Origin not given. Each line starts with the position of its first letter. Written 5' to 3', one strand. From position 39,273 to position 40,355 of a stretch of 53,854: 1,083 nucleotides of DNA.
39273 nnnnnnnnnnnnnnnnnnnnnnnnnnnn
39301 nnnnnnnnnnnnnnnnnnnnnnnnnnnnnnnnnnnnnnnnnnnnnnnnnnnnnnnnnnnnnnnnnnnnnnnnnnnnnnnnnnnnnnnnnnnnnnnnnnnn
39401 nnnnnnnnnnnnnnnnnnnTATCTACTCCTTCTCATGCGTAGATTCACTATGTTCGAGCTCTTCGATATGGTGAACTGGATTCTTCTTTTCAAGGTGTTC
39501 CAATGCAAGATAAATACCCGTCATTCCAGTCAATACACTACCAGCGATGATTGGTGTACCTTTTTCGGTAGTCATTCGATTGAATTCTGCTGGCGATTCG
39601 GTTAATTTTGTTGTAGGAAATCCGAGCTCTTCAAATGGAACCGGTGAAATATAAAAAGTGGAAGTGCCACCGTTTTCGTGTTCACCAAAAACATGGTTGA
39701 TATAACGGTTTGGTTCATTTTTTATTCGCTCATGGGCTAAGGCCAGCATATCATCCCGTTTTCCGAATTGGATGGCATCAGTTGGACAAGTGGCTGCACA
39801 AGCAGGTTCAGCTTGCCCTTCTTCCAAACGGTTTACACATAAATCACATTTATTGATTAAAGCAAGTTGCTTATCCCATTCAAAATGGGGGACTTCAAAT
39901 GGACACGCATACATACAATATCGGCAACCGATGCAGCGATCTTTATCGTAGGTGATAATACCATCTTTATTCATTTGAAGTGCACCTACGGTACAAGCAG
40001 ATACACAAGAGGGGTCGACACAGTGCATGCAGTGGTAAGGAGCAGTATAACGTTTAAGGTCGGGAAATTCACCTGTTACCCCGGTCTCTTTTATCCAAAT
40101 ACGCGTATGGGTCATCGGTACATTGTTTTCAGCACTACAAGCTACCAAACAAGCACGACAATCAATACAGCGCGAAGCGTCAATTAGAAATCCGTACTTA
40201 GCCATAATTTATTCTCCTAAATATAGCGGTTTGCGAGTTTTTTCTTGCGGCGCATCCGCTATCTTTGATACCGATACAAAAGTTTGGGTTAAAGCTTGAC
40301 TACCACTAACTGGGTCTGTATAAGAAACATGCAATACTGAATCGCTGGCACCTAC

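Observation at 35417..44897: Ten-gene minus-strand array joining a Psr/Phs-type molybdoenzyme, a Rieske/cytochrome b complex, multihaem cytochromes and split YeeE transporters behind an ArsR regulator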

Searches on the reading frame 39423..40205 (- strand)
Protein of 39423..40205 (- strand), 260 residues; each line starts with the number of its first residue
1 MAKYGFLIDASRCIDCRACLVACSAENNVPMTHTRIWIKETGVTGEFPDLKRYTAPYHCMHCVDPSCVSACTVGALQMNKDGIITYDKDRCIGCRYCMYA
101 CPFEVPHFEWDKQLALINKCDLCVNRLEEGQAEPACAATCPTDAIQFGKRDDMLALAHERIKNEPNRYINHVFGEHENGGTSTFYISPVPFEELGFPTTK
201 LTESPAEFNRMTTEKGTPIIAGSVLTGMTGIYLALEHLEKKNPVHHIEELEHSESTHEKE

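Call 3: search_protein_families(library=pfam, proteins=[window:39423-40205:-], max_evalue=0.01)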
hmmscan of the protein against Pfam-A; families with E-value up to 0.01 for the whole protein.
window:39423-40205:- (260 aa): 12 families
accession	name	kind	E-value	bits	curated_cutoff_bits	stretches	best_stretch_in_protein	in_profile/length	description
PF13247.11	Fer4_11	-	1.5e-21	76.9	26.2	1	53-150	4-100/100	4Fe-4S dicluster domain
PF12838.12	Fer4_7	-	2.6e-11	44.2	27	2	58-104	1-51/52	4Fe-4S dicluster domain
PF13237.11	Fer4_10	-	5.4e-11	42.7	25.5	2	8-71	4-52/53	4Fe-4S dicluster domain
PF13187.11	Fer4_9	-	1.2e-10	41.7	27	2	90-145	1-52/52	4Fe-4S dicluster domain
PF12797.12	Fer4_2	-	2e-10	40.3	24.5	2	84-103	3-22/22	4Fe-4S binding domain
PF12837.12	Fer4_6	-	3.4e-10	39.8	25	2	83-105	1-23/24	4Fe-4S binding domain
PF00037.32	Fer4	-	4.1e-10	39.5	21.1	1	84-105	1-22/24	4Fe-4S binding domain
PF14697.11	Fer4_21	-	2.4e-08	34.4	35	1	58-103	7-53/59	4Fe-4S dicluster domain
PF12800.12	Fer4_4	-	0.00067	20.2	24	0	89-103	2-16/17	4Fe-4S binding domain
PF13183.11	Fer4_8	-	0.00077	20.4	27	1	10-74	2-67/68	4Fe-4S dicluster domain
PF13484.11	Fer4_16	-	0.0037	18.4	30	0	88-103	50-65/66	4Fe-4S double cluster binding domain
PF25160.1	LdpA_Fe-S-bd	-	0.0083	16.3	27.6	0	61-104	4-41/49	LdpA Fe-S cluster-binding domain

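Call 4: search_protein_families(library=ncbifam, proteins=[window:39423-40205:-], max_evalue=0.001)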
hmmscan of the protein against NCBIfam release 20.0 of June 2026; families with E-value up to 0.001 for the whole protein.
window:39423-40205:- (260 aa): 42 families (the best 25 are shown)
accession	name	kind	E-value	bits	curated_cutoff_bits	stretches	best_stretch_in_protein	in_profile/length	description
NF045715.1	sulf_resp_HmcB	equivalog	9.8e-65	218.6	420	1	4-242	37-289/307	sulfate respiration complex iron-sulfur protein HmcB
NF008134.0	PRK10882.1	equivalog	9e-58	195.9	263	1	4-211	39-290/329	hydrogenase 2 operon protein HybA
TIGR01582.1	FDH-beta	equivalog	8.2e-36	123.6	334.7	1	50-186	84-220/283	formate dehydrogenase subunit beta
TIGR02951.1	DMSO_dmsB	equivalog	2.3e-35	122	214.1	1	3-153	1-156/161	DMSO/selenate family reductase complex B subunit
NF045797.1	DsrO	equivalog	2.5e-35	122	200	1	2-167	42-219/235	sulfate reduction electron transfer complex DsrMKJOP subunit DsrO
TIGR03149.1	cyt_nit_nrfC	equivalog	4e-34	117.9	377.6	1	3-165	38-199/225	cytochrome c nitrite reductase Fe-S protein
NF011569.0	PRK14993.1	equivalog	2.1e-31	109.3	416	1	3-153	43-191/244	tetrathionate reductase subunit TtrB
NF038355.1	FDH3_beta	equivalog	2.6e-31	109.1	240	1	3-123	2-118/180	formate dehydrogenase FDH3 subunit beta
NF041715.1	arsenate_red_ArrB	equivalog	1.3e-26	93.6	450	1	3-109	2-114/233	arsenate respiratory reductase iron-sulfur subunit ArrB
NF041782.1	mnquin_red_QrcC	equivalog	6.4e-25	88.2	400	1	4-110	1-120/239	menaquinone reductase iron-sulfur cluster-binding subunit QrcC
TIGR03478.1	DMSO_red_II_bet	subfamily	7e-24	84.3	480.7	1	33-189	106-256/321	DMSO reductase family type II enzyme, iron-sulfur subunit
NF009408.0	PRK12769.1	equivalog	5.3e-21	74.4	1003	1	7-164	6-161/659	formate-dependent uric acid utilization protein AegA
NF042979.1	EthbenzDh_ebdB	equivalog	1.3e-20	73.6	740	1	43-190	137-279/354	ethylbenzene dehydrogenase subunit beta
NF009451.0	PRK12809.1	equivalog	9.8e-20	70.4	1154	1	8-152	7-141/639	formate-dependent uric acid utilization protein YgfT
NF045766.1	PhenlGlyoxDHPadI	equivalog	7.1e-18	64.6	700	1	8-151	9-139/443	NADH-dependent phenylglyoxylate dehydrogenase subunit beta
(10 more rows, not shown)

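Call 23: search_solved_structures(query=window:39423-40205:-, max_evalue=1e-10)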
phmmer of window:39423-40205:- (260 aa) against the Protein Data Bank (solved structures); distinct sequences matched with E-value up to 1e-10: 24.
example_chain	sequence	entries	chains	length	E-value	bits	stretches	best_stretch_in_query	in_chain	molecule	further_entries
2vpw_B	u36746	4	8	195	2.3e-33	118.8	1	1-154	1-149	NRFC PROTEIN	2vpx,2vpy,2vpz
1kqf_B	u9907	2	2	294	3.3e-32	115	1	4-186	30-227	FORMATE DEHYDROGENASE, NITRATE-INDUCIBLE, IRON-SULFUR SUBUNIT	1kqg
6cz7_B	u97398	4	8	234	1.9e-25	92.9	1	3-108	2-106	4Fe-4S ferredoxin, iron-sulfur binding domain protein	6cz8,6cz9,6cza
2ivf_B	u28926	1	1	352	8e-22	81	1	44-190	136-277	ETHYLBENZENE DEHYDROGENASE BETA-SUBUNIT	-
9vap_B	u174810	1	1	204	2.2e-21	79.5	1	1-130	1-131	4Fe-4S dicluster domain-containing protein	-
4ydd_B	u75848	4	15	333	2.5e-21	79.4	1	37-189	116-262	DMSO reductase family type II enzyme, iron-sulfur subunit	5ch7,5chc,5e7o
30gj_B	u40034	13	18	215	2.8e-21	79.2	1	46-177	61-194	Formate dehydrogenase, beta subunit, putative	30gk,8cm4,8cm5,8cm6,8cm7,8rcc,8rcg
6sdr_B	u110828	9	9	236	3.8e-21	78.7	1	6-177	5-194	Formate dehydrogenase, beta subunit, putative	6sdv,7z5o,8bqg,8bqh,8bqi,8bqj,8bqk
8rc8_B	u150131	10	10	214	3.9e-21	78.7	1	6-177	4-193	Formate dehydrogenase, beta subunit, putative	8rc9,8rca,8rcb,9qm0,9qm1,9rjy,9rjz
6f0k_B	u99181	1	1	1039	1.6e-16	63.6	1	4-112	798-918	Fe-S-cluster-containing hydrogenase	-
1q16_B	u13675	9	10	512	5.3e-16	61.9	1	53-141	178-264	Respiratory nitrate reductase 1 beta chain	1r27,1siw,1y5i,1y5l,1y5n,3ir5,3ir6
1y4z_B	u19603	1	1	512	1.3e-15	60.6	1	53-141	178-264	Respiratory nitrate reductase 1 beta chain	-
9mqx_E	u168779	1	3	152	1.5e-15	60.4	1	7-152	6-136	Fe-S-cluster-containing hydrogenase subunit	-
3egw_B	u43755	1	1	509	2.6e-15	59.6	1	53-141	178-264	Respiratory nitrate reductase 1 beta chain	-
7qv7_B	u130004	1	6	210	4.5e-15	58.8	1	9-117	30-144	Hydrogen dependent carbon dioxide reductase subunit HycB4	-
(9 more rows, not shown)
